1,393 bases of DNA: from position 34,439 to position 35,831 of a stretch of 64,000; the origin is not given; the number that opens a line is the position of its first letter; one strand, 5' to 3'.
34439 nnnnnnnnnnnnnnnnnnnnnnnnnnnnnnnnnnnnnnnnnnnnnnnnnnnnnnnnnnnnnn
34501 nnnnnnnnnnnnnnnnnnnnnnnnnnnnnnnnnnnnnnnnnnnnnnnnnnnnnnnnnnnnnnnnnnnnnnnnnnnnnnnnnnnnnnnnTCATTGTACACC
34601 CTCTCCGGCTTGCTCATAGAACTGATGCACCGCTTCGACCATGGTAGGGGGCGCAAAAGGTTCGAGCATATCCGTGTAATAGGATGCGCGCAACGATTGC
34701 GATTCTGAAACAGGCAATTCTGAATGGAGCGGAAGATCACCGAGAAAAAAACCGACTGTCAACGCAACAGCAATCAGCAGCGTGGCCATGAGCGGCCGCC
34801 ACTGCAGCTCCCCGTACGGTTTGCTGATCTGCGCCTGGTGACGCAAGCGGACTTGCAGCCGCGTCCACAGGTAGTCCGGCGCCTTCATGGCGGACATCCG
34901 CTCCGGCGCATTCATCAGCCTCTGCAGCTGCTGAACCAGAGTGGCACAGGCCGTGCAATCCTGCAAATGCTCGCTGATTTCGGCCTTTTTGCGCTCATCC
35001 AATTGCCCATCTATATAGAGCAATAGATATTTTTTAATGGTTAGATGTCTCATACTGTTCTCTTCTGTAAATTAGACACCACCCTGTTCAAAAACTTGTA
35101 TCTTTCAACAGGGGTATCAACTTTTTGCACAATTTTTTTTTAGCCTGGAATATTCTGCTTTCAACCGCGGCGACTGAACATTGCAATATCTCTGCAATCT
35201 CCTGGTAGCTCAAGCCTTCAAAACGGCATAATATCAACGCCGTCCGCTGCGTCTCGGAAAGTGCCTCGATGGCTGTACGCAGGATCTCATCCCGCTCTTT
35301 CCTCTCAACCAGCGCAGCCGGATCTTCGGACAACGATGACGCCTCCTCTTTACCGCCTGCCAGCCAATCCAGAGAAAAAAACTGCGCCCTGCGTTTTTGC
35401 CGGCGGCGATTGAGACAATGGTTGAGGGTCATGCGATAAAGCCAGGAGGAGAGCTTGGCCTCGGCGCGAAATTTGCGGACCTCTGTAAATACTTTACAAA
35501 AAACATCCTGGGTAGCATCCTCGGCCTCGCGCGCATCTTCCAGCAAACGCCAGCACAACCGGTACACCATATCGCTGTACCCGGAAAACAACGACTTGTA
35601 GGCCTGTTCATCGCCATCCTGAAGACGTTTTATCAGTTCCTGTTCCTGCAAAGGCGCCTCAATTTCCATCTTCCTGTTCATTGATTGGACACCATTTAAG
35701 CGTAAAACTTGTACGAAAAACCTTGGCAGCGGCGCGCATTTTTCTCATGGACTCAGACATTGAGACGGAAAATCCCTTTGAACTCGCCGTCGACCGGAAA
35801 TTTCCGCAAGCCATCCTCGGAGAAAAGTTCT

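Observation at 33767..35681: Four-gene envelope-stress module: ECF sigma, ZAS anti-sigma, periplasmic LTXXQ protein and a Cys-rich repeat protein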

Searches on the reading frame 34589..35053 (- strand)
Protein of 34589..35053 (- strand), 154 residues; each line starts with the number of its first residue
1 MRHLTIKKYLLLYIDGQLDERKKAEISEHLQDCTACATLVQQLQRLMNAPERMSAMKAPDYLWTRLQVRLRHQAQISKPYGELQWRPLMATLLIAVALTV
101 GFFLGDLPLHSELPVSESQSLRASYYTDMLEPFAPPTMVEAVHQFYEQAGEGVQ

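Call 5: search_protein_families(library=pfam, proteins=[window:34589-35053:-], max_evalue=1)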
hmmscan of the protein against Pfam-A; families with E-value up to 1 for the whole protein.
window:34589-35053:- (154 aa): 3 families
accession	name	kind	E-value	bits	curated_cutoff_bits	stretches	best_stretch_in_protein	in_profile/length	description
PF13490.11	zf-HC2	-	3.8e-07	30.5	22.2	1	6-37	4-35/35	Putative zinc-finger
PF11859.13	DUF3379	-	0.077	12.7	33.2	1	22-104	17-95/232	Protein of unknown function (DUF3379)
PF09323.15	DUF1980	-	0.23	12.3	25.9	1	81-112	71-102/110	DUF1980 N-terminal domain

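Call 6: search_protein_families(library=ncbifam, proteins=[window:34589-35053:-], max_evalue=1)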
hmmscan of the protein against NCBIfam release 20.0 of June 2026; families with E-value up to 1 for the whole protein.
window:34589-35053:- (154 aa): 5 families
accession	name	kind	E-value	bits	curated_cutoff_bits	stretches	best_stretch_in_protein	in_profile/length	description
NF052375.1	antisigma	equivalog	6e-11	42.7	100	1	12-109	4-108/217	anti-sigma factor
TIGR03988.1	antisig_RsrA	equivalog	1.7e-07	31.3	62.5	1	9-73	8-73/77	mycothiol system anti-sigma-R factor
NF010501.0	PRK13920.1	subfamily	1.4e-05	24.8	225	1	6-97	4-93/213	putative anti-sigmaE protein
TIGR02451.1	anti_sig_ChrR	subfamily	0.0047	16.8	124.5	1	7-47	5-45/216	ChrR family anti-sigma-E factor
NF052368.1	antisigmaE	subfamily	0.0063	16.3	50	1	10-46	11-47/48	anti-sigma factor family protein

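Call 75: search_solved_structures(query=A7, max_evalue=1)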
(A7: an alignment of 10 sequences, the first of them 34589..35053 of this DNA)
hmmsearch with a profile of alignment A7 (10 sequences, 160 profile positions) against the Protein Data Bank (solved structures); distinct sequences matched with E-value up to 1: 12.
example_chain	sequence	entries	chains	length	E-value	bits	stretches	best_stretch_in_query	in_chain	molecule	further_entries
5wuq_C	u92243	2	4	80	3.6e-07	33.5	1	6-76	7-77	Anti-sigma-W factor RsiW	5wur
8rlz_A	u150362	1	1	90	0.00013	25.2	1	11-52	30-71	Antisigma factor DdvA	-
3hug_B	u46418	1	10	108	0.0018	21.5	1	13-45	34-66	PROBABLE CONSERVED MEMBRANE PROTEIN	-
8rot_B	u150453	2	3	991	0.004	20.3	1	12-51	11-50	CHAT domain-containing protein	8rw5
2q1z_B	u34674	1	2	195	0.023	17.9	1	6-46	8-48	Anti-Sigma factor ChrR, transcriptional activator ChrR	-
2z2s_B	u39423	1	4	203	0.024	17.8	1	6-46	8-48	Anti-Sigma factor ChrR, transcriptional activator ChrR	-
7cq5_A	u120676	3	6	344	0.11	15.6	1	31-130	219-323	Osteopetrosis-associated transmembrane protein 1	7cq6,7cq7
7bxu_C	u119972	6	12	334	0.13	15.5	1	31-129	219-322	Osteopetrosis-associated transmembrane protein 1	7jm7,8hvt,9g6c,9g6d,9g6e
7vfs_D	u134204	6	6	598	0.17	15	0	35-66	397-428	Voltage-dependent L-type calcium channel subunit beta-1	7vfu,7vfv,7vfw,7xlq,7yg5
8zdz_A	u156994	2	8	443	0.18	15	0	66-125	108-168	Gustatory receptor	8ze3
7zou_A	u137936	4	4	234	0.52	13.5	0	84-110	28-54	Synechocystis halorhodopsin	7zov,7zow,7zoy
5um7_A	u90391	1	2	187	0.72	13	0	87-119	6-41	Thioredoxin signature protein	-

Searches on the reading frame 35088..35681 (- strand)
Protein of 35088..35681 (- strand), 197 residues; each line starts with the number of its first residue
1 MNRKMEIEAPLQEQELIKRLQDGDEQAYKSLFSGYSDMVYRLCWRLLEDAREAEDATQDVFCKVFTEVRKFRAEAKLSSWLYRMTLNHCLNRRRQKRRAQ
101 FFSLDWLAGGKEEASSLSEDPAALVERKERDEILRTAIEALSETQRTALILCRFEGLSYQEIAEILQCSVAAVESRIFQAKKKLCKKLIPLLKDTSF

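Call 5: search_protein_families(library=pfam, proteins=[window:35088-35681:-], max_evalue=1)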
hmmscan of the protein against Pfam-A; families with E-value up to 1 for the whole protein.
window:35088-35681:- (197 aa): 11 families
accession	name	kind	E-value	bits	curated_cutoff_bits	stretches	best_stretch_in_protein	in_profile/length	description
PF08281.18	Sigma70_r4_2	-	7.7e-21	73.9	25.7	1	132-184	2-54/54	Sigma-70, region 4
PF04542.20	Sigma70_r2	-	2.2e-15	56.6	24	1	31-98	1-70/71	Sigma-70 region 2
PF04545.22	Sigma70_r4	-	1.5e-09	37.7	24.1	1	137-184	1-48/50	Sigma-70, region 4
PF07638.17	Sigma70_ECF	-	2.4e-09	37.8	21.1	1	15-186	6-181/185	ECF sigma factor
PF22233.2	PhyR_sigma-like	-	5.1e-05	23.4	27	1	141-182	4-45/50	Response regulator PhyR, sigma-like domain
PF12645.13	HTH_16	-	0.00013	22.4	22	1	15-72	2-65/65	Helix-turn-helix domain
PF13384.12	HTH_23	-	0.0033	17.6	24.6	1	142-174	3-35/50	Homeodomain-like domain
PF00196.25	GerE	-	0.013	15.6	23.5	1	140-184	2-45/57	Bacterial regulatory proteins, luxR family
PF04297.20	UPF0122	-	0.077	13.7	22.7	1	138-184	15-61/101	Putative helix-turn-helix protein, YlxM / p13 like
PF13518.12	HTH_28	-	0.082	13.5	25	1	145-175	1-31/52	Helix-turn-helix domain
PF02001.22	DUF134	-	0.088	13.8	27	0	141-189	35-83/98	Protein of unknown function DUF134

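Call 6: search_protein_families(library=ncbifam, proteins=[window:35088-35681:-], max_evalue=1)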
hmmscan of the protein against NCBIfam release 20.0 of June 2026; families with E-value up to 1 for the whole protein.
window:35088-35681:- (197 aa): 115 families (the best 25 are shown)
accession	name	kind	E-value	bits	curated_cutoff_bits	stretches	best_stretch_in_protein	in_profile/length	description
NF004113.0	PRK05602.1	equivalog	3.2e-37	128.2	208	1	11-188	30-201/211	RNA polymerase sigma factor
TIGR02939.1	RpoE_Sigma70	equivalog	9.8e-36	123.6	236.15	1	13-192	7-190/190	RNA polymerase sigma factor RpoE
NF007223.0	PRK09641.1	equivalog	1.4e-35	122.8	209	1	14-188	6-184/187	RNA polymerase sigma factor SigW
TIGR02985.1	Sig70_bacteroi1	subfamily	3.2e-34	118.5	126.4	1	26-188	1-162/162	RNA polymerase sigma-70 factor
NF008888.0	PRK11922.1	equivalog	9.6e-34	117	204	1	8-188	12-196/231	RNA polymerase sigma factor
NF007225.0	PRK09643.1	equivalog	5e-33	114.5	190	1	11-194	12-188/204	RNA polymerase sigma factor SigM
TIGR02948.1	SigW_bacill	equivalog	3.5e-32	112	243.1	1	14-188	6-184/187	RNA polymerase sigma factor SigW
TIGR02937.1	sigma70-ECF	superfamily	2.1e-30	105.5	42.9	1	27-188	2-165/165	sigma-70 family RNA polymerase sigma factor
NF058625.1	sigma_PG0214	equivalog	5.9e-30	104.2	130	1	25-189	3-162/170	GFO_1088 family ECF-type sigma factor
NF009171.0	PRK12518.1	equivalog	6.7e-30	104.3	208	1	9-186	10-182/191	RNA polymerase sigma factor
NF009190.0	PRK12538.1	equivalog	6.8e-30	104.5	303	1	13-187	50-218/233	RNA polymerase sigma factor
NF007229.0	PRK09647.1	equivalog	9.7e-30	103.5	265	1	27-188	45-202/220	RNA polymerase sigma factor SigE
NF009172.0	PRK12519.1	subfamily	1.2e-29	103.3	222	1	11-188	14-189/194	RNA polymerase sigma factor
NF009176.0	PRK12524.1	equivalog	2.5e-29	102.5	264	1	10-188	10-184/196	RNA polymerase sigma factor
NF009166.1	PRK12513.1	equivalog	1.2e-28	100.1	206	1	12-188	8-186/193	RNA polymerase sigma factor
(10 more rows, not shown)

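Call 74: search_solved_structures(query=window:35088-35681:-, max_evalue=1e-8)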
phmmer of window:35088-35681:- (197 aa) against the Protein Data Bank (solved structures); distinct sequences matched with E-value up to 1e-8: 14.
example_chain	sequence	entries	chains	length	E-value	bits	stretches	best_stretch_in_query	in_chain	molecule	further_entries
8z6g_B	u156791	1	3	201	3.2e-30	108.7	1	12-194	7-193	RNA polymerase sigma factor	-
6in7_B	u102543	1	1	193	3.7e-30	108.5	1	12-194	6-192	RNA polymerase sigma-H factor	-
6jbq_F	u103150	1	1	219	3.5e-24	89.1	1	6-193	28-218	ECF RNA polymerase sigma-E factor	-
1or7_A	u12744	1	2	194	4.1e-24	88.9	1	10-193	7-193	RNA polymerase sigma-E factor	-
5wuq_A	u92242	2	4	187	1e-22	84.3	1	15-188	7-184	ECF RNA polymerase sigma factor SigW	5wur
9m9d_F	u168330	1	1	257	1.8e-17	67.2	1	28-184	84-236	ECF RNA polymerase sigma factor SigE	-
9m9e_F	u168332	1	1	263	1.9e-17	67.1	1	28-184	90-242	ECF RNA polymerase sigma factor SigE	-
9m98_F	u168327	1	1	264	1.9e-17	67.1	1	28-184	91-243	ECF RNA polymerase sigma factor SigE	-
5zx2_F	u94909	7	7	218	2e-16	63.8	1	37-196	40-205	ECF RNA polymerase sigma factor SigH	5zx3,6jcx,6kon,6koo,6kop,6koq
6jcy_F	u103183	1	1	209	1.5e-14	57.7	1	37-196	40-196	ECF RNA polymerase sigma factor SigH,ECF RNA polymerase sigma factor SigE,ECF RNA polymera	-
4nqw_A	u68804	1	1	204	2.1e-13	53.9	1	15-184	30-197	ECF RNA polymerase sigma factor SigK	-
2h27_A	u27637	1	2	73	1.7e-10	44.5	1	129-193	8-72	RNA polymerase Sigma E factor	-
4cxf_A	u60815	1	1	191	1.5e-09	41.4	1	22-186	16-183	RNA POLYMERASE SIGMA FACTOR CNRH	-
5uxx_A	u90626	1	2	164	2.3e-09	40.8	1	51-186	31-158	RNA polymerase sigma factor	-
